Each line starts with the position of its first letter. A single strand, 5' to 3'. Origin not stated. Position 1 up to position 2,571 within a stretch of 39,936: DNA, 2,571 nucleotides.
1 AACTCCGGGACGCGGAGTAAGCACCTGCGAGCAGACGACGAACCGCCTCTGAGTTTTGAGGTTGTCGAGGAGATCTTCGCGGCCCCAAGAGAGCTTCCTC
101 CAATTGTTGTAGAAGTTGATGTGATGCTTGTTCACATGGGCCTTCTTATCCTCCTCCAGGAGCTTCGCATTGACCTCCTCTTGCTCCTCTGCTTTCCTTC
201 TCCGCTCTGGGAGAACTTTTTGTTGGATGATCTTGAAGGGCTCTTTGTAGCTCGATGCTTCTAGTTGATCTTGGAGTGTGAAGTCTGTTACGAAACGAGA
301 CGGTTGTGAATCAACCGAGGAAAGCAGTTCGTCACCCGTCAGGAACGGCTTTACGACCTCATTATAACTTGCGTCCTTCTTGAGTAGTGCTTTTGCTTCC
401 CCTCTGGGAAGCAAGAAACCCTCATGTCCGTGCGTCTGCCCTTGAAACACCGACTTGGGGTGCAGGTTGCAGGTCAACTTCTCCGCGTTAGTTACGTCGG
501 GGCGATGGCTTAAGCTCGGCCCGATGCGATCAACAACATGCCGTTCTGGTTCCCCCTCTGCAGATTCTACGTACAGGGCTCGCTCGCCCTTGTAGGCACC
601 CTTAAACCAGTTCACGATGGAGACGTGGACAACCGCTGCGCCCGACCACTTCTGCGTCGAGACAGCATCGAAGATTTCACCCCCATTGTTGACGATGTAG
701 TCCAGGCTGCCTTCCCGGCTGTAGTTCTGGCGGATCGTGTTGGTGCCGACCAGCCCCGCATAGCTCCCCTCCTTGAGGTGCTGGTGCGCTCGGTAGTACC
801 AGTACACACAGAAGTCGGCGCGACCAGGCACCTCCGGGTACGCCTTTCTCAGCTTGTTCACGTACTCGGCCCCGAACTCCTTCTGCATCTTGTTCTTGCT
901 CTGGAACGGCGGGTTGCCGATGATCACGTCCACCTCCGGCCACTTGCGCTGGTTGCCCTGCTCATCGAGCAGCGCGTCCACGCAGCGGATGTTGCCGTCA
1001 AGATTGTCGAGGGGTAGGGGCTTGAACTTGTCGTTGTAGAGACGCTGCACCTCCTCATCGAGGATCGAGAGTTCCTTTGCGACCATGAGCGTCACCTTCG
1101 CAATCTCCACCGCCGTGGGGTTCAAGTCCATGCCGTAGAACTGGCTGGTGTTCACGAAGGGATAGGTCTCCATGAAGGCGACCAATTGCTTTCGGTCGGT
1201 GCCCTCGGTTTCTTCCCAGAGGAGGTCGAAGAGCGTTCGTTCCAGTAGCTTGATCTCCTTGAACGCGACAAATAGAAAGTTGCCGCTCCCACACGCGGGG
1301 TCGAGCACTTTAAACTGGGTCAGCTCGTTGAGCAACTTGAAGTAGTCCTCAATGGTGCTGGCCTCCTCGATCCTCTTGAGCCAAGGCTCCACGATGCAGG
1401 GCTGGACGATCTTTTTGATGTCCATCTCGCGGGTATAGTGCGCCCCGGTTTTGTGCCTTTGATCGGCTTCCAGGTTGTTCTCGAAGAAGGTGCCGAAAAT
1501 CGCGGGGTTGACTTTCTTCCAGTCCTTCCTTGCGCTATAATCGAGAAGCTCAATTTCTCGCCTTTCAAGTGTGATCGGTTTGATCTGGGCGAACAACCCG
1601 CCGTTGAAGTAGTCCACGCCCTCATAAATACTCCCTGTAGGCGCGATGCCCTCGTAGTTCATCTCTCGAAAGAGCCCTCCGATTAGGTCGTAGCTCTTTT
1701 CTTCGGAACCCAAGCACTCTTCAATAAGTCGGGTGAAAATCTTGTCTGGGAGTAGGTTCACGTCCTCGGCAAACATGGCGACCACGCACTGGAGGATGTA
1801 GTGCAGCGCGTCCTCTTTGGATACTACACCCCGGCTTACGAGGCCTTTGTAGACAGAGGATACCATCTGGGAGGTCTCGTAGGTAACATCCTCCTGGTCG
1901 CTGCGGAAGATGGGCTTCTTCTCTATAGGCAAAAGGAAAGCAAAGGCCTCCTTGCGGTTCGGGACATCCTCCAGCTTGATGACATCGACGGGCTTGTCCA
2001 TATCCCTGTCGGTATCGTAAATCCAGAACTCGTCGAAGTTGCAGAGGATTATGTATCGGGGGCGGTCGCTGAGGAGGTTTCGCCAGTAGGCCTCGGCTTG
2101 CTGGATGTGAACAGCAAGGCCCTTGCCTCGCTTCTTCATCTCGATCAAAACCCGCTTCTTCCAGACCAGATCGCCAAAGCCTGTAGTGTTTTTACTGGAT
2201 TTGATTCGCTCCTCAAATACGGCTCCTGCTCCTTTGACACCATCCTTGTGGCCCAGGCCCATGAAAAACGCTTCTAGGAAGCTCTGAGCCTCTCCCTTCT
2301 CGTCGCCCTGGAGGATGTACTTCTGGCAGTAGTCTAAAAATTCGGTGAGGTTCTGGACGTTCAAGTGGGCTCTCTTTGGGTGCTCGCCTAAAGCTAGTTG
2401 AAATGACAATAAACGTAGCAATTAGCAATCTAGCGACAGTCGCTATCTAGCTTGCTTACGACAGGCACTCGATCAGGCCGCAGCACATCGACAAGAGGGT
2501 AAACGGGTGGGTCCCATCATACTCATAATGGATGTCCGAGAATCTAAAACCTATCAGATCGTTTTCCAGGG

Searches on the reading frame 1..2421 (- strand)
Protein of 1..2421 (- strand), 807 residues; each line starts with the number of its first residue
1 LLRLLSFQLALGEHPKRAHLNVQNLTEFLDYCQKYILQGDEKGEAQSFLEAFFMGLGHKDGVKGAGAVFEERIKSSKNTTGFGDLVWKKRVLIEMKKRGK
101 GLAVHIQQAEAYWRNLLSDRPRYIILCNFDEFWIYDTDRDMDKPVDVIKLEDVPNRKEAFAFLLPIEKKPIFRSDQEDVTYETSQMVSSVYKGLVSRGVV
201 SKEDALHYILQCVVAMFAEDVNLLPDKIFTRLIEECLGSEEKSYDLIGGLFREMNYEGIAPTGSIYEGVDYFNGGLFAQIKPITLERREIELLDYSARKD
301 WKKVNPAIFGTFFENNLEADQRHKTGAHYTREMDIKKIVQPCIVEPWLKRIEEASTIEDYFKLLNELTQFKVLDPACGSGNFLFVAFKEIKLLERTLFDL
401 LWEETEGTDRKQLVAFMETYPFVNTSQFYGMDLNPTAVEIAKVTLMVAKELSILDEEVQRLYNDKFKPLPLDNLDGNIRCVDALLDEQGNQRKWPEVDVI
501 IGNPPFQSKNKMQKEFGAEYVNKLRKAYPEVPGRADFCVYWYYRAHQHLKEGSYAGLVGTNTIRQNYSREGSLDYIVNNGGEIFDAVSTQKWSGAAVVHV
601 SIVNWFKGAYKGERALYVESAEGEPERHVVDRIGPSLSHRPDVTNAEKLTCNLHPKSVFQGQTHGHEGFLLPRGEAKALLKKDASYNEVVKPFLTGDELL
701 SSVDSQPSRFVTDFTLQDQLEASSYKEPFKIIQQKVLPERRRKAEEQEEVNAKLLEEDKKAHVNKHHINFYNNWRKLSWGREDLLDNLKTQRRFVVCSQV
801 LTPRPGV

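Call 8: search_protein_families(library=pfam, proteins=[window:1-2421:-], max_evalue=0.01)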
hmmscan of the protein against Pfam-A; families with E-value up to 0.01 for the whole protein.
window:1-2421:- (807 aa): 6 families
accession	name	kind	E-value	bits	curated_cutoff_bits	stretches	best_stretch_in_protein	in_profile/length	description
PF20473.4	MmeI_Mtase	-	7.7e-32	110.9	27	1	359-605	10-248/259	MmeI, DNA-methyltransferase domain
PF20464.3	MmeI_N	-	5.6e-25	89.1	27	1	37-195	13-179/181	MmeI, N-terminal domain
PF07669.17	Eco57I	-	4.3e-16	59.9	25.3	1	427-568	2-143/171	Eco57I restriction-modification methylase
PF20465.4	MmeI_hel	-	3.5e-13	50.6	27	1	205-277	3-75/75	MmeI, helicase spacer domain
PF02384.22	N6_Mtase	-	5.9e-08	32.8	20.4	1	362-562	40-186/311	N-6 DNA Methylase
PF01170.24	UPF0020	-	0.0018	18.5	22.3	0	371-445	31-96/197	RMKL-like, methyltransferase domain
